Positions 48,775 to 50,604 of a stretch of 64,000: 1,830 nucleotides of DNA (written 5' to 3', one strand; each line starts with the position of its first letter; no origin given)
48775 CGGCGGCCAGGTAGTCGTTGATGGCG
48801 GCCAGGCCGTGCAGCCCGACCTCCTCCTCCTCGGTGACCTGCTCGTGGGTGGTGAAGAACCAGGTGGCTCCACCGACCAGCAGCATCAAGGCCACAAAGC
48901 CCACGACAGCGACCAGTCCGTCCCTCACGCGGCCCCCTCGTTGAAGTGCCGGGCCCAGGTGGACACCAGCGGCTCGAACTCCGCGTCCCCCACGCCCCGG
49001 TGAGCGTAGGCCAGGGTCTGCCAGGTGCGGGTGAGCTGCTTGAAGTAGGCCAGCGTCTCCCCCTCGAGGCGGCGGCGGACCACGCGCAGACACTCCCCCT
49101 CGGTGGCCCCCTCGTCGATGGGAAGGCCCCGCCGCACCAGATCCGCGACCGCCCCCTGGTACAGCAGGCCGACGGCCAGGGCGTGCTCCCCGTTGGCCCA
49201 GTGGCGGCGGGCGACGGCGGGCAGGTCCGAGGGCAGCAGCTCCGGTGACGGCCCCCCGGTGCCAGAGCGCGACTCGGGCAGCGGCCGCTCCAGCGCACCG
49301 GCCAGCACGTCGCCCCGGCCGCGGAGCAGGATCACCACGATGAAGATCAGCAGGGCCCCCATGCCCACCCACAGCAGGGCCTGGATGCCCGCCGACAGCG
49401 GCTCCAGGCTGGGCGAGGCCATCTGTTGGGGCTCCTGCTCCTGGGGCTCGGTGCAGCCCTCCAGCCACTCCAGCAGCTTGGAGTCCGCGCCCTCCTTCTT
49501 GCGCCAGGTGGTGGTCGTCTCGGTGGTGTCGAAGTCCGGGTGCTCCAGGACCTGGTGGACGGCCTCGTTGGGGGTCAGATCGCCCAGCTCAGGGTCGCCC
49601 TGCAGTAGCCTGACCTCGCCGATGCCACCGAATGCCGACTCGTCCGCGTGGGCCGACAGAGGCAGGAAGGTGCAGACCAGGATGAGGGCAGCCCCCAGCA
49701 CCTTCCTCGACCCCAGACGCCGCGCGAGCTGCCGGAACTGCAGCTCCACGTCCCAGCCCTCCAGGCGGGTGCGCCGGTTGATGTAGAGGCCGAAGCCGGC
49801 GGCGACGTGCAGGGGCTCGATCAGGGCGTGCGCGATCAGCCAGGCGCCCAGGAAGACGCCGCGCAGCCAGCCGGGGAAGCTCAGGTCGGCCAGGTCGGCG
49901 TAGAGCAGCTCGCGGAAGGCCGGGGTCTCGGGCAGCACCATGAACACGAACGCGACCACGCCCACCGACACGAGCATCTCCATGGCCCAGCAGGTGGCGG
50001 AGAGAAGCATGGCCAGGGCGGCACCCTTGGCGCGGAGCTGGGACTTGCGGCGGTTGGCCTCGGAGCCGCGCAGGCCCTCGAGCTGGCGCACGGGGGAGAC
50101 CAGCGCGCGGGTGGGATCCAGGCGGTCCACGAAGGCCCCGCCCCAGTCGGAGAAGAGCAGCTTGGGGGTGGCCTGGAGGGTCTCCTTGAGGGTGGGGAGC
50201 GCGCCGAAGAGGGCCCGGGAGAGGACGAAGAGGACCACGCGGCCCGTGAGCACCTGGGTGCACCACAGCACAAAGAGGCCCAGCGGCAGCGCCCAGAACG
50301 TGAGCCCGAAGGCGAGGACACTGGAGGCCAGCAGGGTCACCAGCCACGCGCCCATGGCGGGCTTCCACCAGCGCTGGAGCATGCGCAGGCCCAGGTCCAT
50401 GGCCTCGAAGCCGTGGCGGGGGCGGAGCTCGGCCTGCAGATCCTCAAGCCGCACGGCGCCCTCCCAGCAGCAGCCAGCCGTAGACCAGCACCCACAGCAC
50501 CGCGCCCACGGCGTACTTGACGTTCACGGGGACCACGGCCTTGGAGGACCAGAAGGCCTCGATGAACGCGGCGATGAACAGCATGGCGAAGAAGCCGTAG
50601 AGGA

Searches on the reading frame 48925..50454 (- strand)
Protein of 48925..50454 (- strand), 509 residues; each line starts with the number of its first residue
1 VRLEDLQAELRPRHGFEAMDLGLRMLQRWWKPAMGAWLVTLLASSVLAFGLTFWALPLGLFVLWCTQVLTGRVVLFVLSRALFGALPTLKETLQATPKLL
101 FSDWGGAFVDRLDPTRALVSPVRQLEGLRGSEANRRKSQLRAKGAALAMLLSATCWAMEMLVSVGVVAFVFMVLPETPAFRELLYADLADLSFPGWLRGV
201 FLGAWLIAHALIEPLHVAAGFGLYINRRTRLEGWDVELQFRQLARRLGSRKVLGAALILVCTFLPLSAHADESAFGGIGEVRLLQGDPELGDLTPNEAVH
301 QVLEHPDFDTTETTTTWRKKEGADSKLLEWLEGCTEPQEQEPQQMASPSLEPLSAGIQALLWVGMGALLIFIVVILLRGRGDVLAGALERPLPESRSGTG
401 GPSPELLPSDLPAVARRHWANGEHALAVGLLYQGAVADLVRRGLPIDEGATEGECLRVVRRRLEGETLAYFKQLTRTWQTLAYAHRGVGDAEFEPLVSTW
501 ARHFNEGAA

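Call 40: search_protein_families(library=pfam, proteins=[window:48925-50454:-], max_evalue=0.0001)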
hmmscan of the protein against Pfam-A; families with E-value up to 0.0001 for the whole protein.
window:48925-50454:- (509 aa): 1 family
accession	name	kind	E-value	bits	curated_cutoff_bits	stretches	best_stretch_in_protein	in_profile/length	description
PF13559.11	DUF4129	-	1.4e-08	35.1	24.8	1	431-500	1-68/69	Domain of unknown function (DUF4129)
